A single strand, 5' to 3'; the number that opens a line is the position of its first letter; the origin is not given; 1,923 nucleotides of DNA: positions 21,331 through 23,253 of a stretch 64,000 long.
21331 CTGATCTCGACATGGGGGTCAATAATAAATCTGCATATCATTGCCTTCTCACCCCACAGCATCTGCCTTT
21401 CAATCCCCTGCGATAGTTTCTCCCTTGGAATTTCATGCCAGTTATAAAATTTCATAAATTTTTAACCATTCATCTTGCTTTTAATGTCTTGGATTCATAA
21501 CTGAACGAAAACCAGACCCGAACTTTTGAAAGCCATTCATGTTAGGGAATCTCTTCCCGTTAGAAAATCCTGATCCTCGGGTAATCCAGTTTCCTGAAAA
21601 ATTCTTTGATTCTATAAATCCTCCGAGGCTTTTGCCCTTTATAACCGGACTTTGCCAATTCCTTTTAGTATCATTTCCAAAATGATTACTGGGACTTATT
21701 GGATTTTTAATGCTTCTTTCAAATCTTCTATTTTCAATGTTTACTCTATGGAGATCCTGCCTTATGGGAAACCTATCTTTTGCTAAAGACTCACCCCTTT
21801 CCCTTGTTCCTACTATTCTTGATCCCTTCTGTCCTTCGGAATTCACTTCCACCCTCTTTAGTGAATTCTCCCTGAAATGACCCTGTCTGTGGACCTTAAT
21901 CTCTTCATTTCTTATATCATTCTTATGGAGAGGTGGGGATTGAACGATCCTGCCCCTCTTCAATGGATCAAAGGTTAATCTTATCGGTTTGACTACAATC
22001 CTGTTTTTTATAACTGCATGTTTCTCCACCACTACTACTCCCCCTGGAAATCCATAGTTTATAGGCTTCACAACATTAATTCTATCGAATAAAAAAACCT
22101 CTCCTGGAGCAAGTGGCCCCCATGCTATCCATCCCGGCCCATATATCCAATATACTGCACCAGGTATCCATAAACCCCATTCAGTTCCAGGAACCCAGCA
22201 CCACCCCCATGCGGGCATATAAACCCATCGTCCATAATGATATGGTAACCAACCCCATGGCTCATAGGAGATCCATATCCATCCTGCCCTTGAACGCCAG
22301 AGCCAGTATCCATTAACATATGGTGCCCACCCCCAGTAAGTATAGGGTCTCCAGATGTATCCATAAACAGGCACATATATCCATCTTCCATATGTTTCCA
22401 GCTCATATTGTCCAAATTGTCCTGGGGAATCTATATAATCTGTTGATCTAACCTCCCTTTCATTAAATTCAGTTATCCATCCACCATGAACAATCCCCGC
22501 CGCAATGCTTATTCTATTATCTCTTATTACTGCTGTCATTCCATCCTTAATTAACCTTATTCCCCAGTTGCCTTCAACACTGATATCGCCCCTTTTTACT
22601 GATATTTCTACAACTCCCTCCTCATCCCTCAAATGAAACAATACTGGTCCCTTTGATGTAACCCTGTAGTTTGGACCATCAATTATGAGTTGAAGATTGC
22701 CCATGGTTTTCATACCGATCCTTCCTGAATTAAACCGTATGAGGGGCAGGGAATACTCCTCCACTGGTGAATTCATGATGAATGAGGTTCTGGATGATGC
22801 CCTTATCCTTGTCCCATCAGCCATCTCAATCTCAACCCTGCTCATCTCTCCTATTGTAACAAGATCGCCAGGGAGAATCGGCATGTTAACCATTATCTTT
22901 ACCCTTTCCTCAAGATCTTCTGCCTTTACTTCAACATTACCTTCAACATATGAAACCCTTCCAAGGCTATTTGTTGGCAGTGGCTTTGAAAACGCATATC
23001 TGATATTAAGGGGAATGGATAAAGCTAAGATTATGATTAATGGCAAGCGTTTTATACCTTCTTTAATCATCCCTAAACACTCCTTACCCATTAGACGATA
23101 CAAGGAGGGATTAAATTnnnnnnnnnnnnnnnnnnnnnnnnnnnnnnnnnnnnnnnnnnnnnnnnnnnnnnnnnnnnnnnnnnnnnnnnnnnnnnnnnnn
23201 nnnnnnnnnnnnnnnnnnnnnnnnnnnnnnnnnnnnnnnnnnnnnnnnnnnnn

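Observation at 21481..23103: Secreted FecR-like protein with an extraordinarily Trp/Tyr-rich repeat block and an FG-like disordered tail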

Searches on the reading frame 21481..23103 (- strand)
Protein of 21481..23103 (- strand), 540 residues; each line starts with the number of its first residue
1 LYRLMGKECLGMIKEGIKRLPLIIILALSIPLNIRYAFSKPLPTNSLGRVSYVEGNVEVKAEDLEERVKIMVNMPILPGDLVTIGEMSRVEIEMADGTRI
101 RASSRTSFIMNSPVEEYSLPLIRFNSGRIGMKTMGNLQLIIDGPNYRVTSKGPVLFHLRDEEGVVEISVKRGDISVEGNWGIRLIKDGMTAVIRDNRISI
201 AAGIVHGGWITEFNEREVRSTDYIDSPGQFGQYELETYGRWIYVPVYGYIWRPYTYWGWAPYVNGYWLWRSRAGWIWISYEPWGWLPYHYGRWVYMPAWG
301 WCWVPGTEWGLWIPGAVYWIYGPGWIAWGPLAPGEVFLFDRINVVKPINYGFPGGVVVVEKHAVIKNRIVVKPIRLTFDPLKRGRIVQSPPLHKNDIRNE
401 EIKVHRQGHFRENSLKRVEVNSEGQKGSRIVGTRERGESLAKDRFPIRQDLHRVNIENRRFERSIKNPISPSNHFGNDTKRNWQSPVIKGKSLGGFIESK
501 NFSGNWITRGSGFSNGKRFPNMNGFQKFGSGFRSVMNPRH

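Call 3: search_protein_families(library=pfam, proteins=[window:21481-23103:-], max_evalue=1)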
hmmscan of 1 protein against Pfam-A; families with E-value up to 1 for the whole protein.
window:21481-23103:- (540 aa): 2 families
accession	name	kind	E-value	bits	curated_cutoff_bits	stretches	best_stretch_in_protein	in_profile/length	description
PF20245.3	DUF6600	-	6.6e-24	84.4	27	1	233-334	2-101/102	Family of unknown function (DUF6600)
PF04773.18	FecR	-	2.4e-05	25.1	24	1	82-174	3-96/97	FecR protein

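Call 4: search_protein_families(library=ncbifam, proteins=[window:21481-23103:-], max_evalue=1)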
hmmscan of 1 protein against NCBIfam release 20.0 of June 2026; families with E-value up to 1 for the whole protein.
window:21481-23103:- (540 aa): 2 families
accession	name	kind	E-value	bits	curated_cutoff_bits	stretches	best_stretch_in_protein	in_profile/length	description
NF033682.1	retention_LapA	subfamily_domain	0.027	14.7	50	1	49-113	5-68/145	retention module-containing protein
NF047849.1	Lsa33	exception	0.028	13.6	420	1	50-112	32-93/310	surface adhesin Lsa33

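Call 6: find_homologous_proteins(query=window:21481-23103:-)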
Query window:21481-23103:- (540 aa): 1759 proteins with E <= 0.001 among 7365 candidates; the best 120 are listed.
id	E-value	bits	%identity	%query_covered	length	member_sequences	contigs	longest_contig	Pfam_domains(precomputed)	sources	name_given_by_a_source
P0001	0.0e+0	1101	88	99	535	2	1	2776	PF04773.19,PF20245.4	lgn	-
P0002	2.0e-178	613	56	83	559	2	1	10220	PF20245.4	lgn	-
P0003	5.6e-52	196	34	71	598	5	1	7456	PF04773.19,PF20245.4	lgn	-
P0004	1.7e-51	194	34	66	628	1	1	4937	PF04773.19,PF20245.4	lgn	-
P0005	1.1e-50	191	35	53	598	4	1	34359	PF04773.19,PF20245.4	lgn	-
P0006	3.0e-50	190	32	65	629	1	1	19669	PF04773.19,PF20245.4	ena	-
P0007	3.7e-50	190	33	59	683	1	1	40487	PF04773.19,PF20245.4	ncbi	-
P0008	4.3e-50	189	33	71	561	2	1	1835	PF04773.19,PF20245.4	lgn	-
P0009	7.4e-50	189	32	78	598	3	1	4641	PF04773.19,PF20245.4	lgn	-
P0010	7.7e-50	188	34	66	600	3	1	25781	PF04773.19,PF20245.4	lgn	-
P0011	1.1e-49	188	31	69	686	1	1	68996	PF04773.19,PF20245.4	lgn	-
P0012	1.4e-49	188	33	66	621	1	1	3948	PF04773.19,PF20245.4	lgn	-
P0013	5.2e-49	186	34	54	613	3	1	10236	PF04773.19,PF20245.4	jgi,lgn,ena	-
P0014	7.4e-49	185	33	63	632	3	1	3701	PF04773.19,PF20245.4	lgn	-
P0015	7.6e-49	185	33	63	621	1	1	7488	PF04773.19,PF20245.4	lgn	-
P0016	1.2e-48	185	32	66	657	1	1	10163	PF04773.19,PF20245.4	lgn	-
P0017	1.2e-48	184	33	63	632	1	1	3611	PF04773.19,PF20245.4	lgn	-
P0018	1.9e-48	184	35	54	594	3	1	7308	PF04773.19,PF20245.4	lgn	-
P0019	2.0e-48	184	33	59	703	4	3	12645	PF04773.19,PF20245.4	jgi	jgi:hypothetical protein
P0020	2.0e-48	184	34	58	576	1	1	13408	PF04773.19,PF20245.4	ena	-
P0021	4.2e-48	183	33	69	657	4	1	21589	PF04773.19,PF20245.4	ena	-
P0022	5.4e-48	182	32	68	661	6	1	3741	PF04773.19,PF20245.4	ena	-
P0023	5.6e-48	182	36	58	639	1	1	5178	PF04773.19,PF20245.4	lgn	-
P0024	6.4e-48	182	29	88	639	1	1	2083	PF04773.19,PF20245.4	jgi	jgi:hypothetical protein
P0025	6.7e-48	182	34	53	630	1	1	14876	PF04773.19,PF20245.4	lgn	-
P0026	6.8e-48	182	32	65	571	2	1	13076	PF04773.19,PF20245.4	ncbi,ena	-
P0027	7.3e-48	182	31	81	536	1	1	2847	PF04773.19,PF20245.4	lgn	-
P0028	9.1e-48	182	34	60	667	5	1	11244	PF04773.19,PF20245.4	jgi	jgi:hypothetical protein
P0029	1.8e-47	181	28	92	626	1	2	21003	PF04773.19,PF20245.4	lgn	-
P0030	2.3e-47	180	33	56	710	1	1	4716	PF04773.19,PF20245.4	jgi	jgi:hypothetical protein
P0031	2.5e-47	180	34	59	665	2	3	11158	PF04773.19,PF20245.4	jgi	jgi:hypothetical protein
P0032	2.6e-47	180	34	56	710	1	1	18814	PF04773.19,PF20245.4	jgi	jgi:hypothetical protein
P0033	2.8e-47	180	31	75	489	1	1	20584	PF04773.19,PF20245.4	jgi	jgi:hypothetical protein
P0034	3.6e-47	180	33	56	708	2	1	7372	PF04773.19,PF20245.4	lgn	-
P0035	4.9e-47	179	33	54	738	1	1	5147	PF04773.19,PF20245.4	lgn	-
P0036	7.3e-47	179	34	58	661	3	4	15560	PF04773.19,PF20245.4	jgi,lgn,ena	-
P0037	9.9e-47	178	29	80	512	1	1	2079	PF04773.19,PF20245.4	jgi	jgi:hypothetical protein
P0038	1.1e-46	178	36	58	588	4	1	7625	PF04773.19,PF20245.4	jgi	-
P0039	1.1e-46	178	29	86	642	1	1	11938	PF04773.19,PF20245.4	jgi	jgi:Family of unknown function (DUF6600)/FecR protein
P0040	1.2e-46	178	30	81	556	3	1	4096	PF04773.19,PF20245.4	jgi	-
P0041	1.3e-46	178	34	59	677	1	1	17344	PF04773.19,PF20245.4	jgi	jgi:hypothetical protein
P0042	1.6e-46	178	32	60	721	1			PF04773.19,PF20245.4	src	-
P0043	1.9e-46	177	34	58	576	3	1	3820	PF04773.19,PF20245.4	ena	-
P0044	2.3e-46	177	34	58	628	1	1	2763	PF04773.19,PF20245.4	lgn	-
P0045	2.6e-46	177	33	56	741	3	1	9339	PF04773.19,PF20245.4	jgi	jgi:hypothetical protein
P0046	2.6e-46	177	34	58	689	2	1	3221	PF04773.19,PF20245.4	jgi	jgi:hypothetical protein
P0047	3.1e-46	177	34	58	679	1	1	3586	PF04773.19,PF20245.4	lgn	-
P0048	3.4e-46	176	29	81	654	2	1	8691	PF04773.19,PF20245.4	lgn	-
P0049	3.6e-46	176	33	59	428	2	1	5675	PF04773.19,PF20245.4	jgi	-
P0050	4.5e-46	176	33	58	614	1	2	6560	PF04773.19,PF20245.4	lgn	-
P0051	4.8e-46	176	29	82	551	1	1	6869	PF04773.19,PF20245.4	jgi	jgi:hypothetical protein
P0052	4.9e-46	176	33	54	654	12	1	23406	PF04773.19,PF20245.4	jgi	-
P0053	5.0e-46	176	32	59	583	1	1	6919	PF04773.19,PF20245.4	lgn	-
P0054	5.1e-46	176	33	56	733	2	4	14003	PF04773.19,PF20245.4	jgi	jgi:hypothetical protein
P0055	6.6e-46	175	34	58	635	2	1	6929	PF04773.19,PF20245.4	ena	-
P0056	6.7e-46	175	31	68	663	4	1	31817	PF04773.19,PF20245.4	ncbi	ncbi:MAG: DUF6600 domain-containing protein [Nitrospirota bacterium]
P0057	7.7e-46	175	31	81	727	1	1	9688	PF04773.19,PF20245.4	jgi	jgi:hypothetical protein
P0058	7.8e-46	175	34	58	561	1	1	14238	PF04773.19,PF20245.4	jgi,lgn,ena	-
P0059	8.7e-46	175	32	54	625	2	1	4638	PF04773.19,PF20245.4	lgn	-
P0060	1.0e-45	175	33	59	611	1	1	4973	PF04773.19,PF20245.4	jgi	-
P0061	1.1e-45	175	31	58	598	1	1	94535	PF04773.19,PF20245.4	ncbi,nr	ncbi:MAG: FecR family protein [Thermodesulfovibrionales bacterium]|nr:FecR family protein [Thermodes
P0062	1.2e-45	175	34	59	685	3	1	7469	PF04773.19,PF20245.4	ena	-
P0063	1.2e-45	175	34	68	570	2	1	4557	PF04773.19,PF20245.4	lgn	-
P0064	1.4e-45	174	33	59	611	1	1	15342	PF04773.19,PF20245.4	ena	-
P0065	1.6e-45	174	32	54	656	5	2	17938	PF04773.19,PF20245.4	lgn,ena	-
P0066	1.7e-45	174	32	63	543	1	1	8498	PF04773.19,PF20245.4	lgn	-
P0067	1.8e-45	174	34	54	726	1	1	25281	PF04773.19,PF20245.4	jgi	jgi:hypothetical protein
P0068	1.8e-45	174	34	56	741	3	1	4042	PF04773.19,PF20245.4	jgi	jgi:hypothetical protein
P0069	1.8e-45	174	34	60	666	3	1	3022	PF04773.19,PF20245.4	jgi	jgi:hypothetical protein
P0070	2.1e-45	174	33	59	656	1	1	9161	PF04773.19,PF20245.4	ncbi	-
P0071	2.2e-45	174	35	59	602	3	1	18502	PF04773.19,PF20245.4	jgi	jgi:hypothetical protein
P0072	2.2e-45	174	33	59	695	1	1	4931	PF04773.19,PF20245.4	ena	-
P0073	2.3e-45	174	34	62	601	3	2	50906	PF04773.19,PF20245.4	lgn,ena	-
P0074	2.5e-45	174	36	54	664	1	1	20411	PF04773.19,PF20245.4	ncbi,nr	ncbi:MAG: FecR domain-containing protein [Syntrophaceae bacterium]|nr:FecR domain-containing protein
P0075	2.7e-45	173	34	58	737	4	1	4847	PF04773.19,PF20245.4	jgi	jgi:hypothetical protein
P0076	3.0e-45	173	32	54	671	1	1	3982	PF04773.19,PF20245.4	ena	-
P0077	3.1e-45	173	32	59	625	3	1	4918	PF04773.19,PF20245.4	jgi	jgi:hypothetical protein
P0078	3.5e-45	173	31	69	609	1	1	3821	PF04773.19,PF20245.4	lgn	-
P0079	3.6e-45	173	34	56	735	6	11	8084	PF04773.19,PF20245.4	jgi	jgi:hypothetical protein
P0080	3.9e-45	173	31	69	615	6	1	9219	PF04773.19,PF20245.4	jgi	jgi:hypothetical protein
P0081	3.9e-45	173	27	96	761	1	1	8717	PF04773.19,PF20245.4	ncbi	-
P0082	4.0e-45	173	33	56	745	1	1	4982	PF04773.19,PF20245.4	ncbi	-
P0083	4.1e-45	173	30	76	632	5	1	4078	PF04773.19,PF20245.4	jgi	jgi:hypothetical protein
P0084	4.1e-45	173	34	59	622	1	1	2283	PF04773.19,PF20245.4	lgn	-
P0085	4.2e-45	173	27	89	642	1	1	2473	PF04773.19,PF20245.4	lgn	-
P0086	4.2e-45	173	34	54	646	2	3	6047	PF04773.19,PF20245.4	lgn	-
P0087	4.2e-45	173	34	59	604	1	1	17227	PF04773.19,PF20245.4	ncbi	-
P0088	4.3e-45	173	32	59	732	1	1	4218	PF04773.19,PF20245.4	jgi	jgi:Family of unknown function (DUF6600)/FecR protein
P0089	4.5e-45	173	35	54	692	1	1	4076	PF04773.19,PF20245.4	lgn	-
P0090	4.6e-45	173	30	84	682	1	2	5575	PF04773.19,PF20245.4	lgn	-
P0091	5.2e-45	173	32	57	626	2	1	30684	PF04773.19,PF20245.4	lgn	-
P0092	5.3e-45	172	34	59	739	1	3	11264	PF04773.19,PF20245.4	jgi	jgi:hypothetical protein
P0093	5.7e-45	172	30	75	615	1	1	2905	PF04773.19,PF20245.4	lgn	-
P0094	5.8e-45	172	31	58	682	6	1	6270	PF04773.19,PF20245.4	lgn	-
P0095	6.6e-45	172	33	59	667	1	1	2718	PF04773.19,PF20245.4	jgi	jgi:hypothetical protein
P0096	6.6e-45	172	30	64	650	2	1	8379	PF04773.19,PF20245.4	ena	-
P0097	6.7e-45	172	32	56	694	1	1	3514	PF04773.19,PF20245.4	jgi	jgi:hypothetical protein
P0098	7.1e-45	172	32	68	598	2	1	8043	PF04773.19,PF20245.4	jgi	-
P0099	7.1e-45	172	29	77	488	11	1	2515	PF04773.19,PF20245.4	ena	-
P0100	7.5e-45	172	34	54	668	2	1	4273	PF04773.19,PF20245.4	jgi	-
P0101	7.7e-45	172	33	54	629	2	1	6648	PF04773.19,PF20245.4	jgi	-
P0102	7.9e-45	172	31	69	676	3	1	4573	PF04773.19,PF20245.4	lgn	-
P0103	8.0e-45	172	35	59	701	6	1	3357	PF04773.19,PF20245.4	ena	-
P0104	8.1e-45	172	34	59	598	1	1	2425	PF04773.19,PF20245.4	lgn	-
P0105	8.7e-45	172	36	54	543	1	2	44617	PF04773.19,PF20245.4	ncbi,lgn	-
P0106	8.9e-45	172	31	71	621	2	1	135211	PF04773.19,PF25533.2,PF20245.4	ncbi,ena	-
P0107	9.2e-45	172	32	59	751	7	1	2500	PF04773.19,PF20245.4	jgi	jgi:hypothetical protein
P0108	9.7e-45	172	35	54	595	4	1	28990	PF04773.19,PF20245.4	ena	-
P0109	9.8e-45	172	34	60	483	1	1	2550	PF04773.19,PF20245.4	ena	-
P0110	1.1e-44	171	33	59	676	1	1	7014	PF04773.19,PF20245.4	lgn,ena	-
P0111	1.1e-44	171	34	54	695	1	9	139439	PF04773.19,PF20245.4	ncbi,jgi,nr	ncbi:MAG: iron dicitrate transport regulator FecR [Deltaproteobacteria bacterium]|nr:iron dicitrate 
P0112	1.1e-44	171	30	83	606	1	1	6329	PF04773.19,PF20245.4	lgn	-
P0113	1.2e-44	171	31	69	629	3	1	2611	PF04773.19,PF20245.4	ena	-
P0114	1.3e-44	171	35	59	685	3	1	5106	PF04773.19,PF20245.4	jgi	-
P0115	1.3e-44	171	31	84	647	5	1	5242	PF04773.19,PF20245.4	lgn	-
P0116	1.5e-44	171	30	79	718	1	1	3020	PF04773.19,PF25533.2,PF20245.4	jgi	-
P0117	1.6e-44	171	29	86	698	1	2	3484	PF04773.19,PF20245.4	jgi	jgi:hypothetical protein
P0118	1.7e-44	171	34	56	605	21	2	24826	PF04773.19,PF20245.4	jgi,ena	-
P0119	1.7e-44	171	29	87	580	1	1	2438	PF04773.19,PF20245.4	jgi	-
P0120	2.3e-44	170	33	59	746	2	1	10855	PF04773.19,PF20245.4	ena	-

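Call 8: search_solved_structures(query=window:21481-23103:-, max_evalue=1)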
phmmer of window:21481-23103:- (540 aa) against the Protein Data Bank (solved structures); distinct sequences matched with E-value up to 1: 1.
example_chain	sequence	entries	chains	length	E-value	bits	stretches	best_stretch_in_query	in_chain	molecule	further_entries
5ix9_A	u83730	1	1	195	0.03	16.4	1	44-182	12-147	Antifreeze protein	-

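Call 13: find_encoding_contigs(protein=P0002, flank=6000, max_places=3)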
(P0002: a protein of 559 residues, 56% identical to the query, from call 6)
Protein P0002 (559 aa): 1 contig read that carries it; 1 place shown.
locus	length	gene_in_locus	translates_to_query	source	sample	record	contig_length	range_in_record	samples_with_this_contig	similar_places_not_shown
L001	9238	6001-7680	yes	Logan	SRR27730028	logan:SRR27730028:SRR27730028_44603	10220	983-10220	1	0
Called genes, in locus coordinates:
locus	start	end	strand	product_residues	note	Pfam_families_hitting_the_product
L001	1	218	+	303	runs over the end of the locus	PF03807:F420_oxidored (weak), PF02153:PDH_N, PF20463:PDH_C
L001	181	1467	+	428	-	PF00275:EPSP_synthase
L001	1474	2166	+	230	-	PF02224:Cytidylate_kin, PF13189:Cytidylate_kin2 (weak), PF13238:AAA_18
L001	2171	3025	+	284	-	PF02401:LYTB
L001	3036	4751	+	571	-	PF17092:PCB_OB (faint), PF00575:S1, PF13509:S1_2 (faint), PF21710:Spt6_S1 (faint), PF00575:S1, PF23459:S1_RRP5 (weak), PF00575:S1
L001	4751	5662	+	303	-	PF00574:CLP_protease (faint), PF01972:SDH_protease (weak), PF25145:NfeD1b_N, PF01343:Peptidase_S49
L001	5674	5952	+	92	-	PF00216:Bac_DNA_binding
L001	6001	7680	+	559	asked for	PF20245:DUF6600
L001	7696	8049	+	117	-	PF07883:Cupin_2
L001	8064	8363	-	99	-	PF13560:HTH_31, PF12844:HTH_19, PF01381:HTH_3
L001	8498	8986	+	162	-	PF11969:DcpS_C (weak), PF01230:HIT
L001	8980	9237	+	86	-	?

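Call 14: find_encoding_contigs(protein=P0061, flank=6000, max_places=3)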
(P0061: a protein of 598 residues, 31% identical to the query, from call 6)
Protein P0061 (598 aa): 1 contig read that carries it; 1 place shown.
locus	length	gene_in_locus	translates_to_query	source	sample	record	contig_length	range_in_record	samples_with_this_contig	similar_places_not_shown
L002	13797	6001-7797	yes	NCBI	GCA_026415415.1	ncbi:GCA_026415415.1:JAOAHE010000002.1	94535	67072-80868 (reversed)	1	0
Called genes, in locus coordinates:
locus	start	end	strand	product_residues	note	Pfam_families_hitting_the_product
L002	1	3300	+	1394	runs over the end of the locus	PF01869:BcrAD_BadFG, PF09989:DUF2229, PF06050:HGD-D (faint)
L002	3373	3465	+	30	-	PF08213:COX24_C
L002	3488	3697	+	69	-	-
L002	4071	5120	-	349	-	PF00762:Ferrochelatase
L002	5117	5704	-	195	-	PF02441:Flavoprotein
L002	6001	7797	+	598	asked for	PF04773:FecR, PF20245:DUF6600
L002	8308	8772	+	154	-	PF26390:MamS_MamX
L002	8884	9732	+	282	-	PF13175:AAA_15 (faint), PF00005:ABC_tran, PF13304:AAA_21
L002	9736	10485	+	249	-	PF01061:ABC2_membrane, PF12698:ABC2_membrane_3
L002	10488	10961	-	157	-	PF01467:CTP_transf_like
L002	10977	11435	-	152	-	PF00293:NUDIX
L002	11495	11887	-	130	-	PF20332:DUF6627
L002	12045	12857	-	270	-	PF13483:Lactamase_B_3, PF00753:Lactamase_B, PF12706:Lactamase_B_2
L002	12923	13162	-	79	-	-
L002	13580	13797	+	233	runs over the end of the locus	PF01464:SLT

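Call 15: find_encoding_contigs(protein=P0111, flank=6000, max_places=3)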
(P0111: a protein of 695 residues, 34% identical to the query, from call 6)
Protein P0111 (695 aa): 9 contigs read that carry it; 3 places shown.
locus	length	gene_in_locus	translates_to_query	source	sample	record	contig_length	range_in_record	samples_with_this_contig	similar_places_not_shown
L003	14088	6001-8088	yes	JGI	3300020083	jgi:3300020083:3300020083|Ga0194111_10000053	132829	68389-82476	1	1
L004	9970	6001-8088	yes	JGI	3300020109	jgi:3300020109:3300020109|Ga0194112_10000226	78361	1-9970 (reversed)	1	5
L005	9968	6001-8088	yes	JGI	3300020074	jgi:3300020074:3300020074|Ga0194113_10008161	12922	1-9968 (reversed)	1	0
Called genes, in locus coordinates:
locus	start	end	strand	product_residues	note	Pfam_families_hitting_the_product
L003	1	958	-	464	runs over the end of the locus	PF09972:DUF2207, PF20990:DUF2207_C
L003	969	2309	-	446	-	PF02310:B12-binding, PF04055:Radical_SAM, PF13282:DUF4070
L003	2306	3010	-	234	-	-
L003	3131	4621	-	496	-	PF00890:FAD_binding_2, PF01266:DAO, PF01494:FAD_binding_3 (weak), PF01593:Amino_oxidase, PF01946:Thi4, PF03486:HI0933_like (weak), PF12831:FAD_oxidored (weak), PF13450:NAD_binding_8, +2 more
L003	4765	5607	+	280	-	PF09296:NUDIX-like, PF09297:Zn_ribbon_NUD, PF00293:NUDIX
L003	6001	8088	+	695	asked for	PF04773:FecR, PF20245:DUF6600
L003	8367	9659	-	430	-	PF00109:ketoacyl-synt, PF02801:Ketoacyl-synt_C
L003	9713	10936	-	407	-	PF00109:ketoacyl-synt, PF02801:Ketoacyl-synt_C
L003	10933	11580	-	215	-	PF03548:LolA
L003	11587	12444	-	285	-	PF02353:CMAS (faint), PF13489:Methyltransf_23, PF13847:Methyltransf_31, PF08241:Methyltransf_11, PF08242:Methyltransf_12, PF13649:Methyltransf_25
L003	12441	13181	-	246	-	PF00891:Methyltransf_2 (weak), PF01209:Ubie_methyltran, PF05175:MTS (weak), PF13489:Methyltransf_23, PF08241:Methyltransf_11, PF08242:Methyltransf_12, PF13649:Methyltransf_25, PF13847:Methyltransf_31, +1 more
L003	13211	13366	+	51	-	-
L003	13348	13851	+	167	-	-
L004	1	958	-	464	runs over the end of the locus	PF09972:DUF2207, PF20990:DUF2207_C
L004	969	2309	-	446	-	PF02310:B12-binding, PF04055:Radical_SAM, PF13282:DUF4070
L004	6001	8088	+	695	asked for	PF04773:FecR, PF20245:DUF6600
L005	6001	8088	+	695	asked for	PF04773:FecR, PF20245:DUF6600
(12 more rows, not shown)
